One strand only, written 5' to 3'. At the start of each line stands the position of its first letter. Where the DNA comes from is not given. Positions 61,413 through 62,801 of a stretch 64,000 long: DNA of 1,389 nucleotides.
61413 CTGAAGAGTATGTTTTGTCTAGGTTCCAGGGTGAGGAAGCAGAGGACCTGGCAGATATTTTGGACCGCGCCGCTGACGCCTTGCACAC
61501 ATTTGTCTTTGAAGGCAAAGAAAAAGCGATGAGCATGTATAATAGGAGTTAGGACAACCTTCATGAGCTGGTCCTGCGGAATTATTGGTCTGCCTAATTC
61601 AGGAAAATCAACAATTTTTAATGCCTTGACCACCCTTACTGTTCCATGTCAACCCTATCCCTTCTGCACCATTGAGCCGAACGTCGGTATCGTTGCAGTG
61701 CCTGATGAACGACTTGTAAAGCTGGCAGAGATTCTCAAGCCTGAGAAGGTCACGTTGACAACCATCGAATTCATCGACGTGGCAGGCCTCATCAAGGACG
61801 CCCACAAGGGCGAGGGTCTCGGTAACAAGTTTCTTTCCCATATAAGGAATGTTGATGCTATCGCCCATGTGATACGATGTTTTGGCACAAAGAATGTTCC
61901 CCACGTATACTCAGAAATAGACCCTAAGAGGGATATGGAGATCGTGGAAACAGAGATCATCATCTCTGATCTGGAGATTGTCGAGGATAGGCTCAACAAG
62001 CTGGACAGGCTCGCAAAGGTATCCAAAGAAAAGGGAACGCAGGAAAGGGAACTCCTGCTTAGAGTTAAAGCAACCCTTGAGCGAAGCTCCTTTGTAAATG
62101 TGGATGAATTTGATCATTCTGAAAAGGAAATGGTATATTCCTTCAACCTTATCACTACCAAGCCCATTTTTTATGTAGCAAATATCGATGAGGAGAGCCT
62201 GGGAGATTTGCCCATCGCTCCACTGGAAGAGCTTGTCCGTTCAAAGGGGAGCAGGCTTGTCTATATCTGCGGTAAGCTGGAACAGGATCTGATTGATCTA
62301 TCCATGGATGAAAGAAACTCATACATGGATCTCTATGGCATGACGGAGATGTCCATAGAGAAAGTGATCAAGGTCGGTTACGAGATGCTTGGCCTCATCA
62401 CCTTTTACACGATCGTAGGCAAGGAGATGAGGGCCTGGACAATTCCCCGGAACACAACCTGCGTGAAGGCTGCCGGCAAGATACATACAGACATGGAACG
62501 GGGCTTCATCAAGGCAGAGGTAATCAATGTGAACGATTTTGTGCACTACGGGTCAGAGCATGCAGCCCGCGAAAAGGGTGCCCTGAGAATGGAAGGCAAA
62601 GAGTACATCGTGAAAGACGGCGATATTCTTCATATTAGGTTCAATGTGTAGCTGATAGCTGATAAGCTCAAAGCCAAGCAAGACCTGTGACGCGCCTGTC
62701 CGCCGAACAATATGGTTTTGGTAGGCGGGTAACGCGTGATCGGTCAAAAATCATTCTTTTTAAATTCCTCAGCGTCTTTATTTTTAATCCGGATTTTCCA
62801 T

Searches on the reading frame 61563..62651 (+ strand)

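Call 56: search_protein_families(library=pfam, proteins=[window:61563-62651:+], max_evalue=1e-8)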
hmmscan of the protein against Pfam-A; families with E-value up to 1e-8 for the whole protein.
window:61563-62651:+ (362 aa): 2 families
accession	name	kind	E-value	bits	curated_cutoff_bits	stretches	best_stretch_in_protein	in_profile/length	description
PF06071.19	YchF-GTPase_C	-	2.4e-35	120.9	27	1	278-361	1-84/84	Protein of unknown function (DUF933)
PF01926.29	MMR_HSR1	-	1.2e-19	70.9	21.9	1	5-113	2-86/113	50S ribosome-binding GTPase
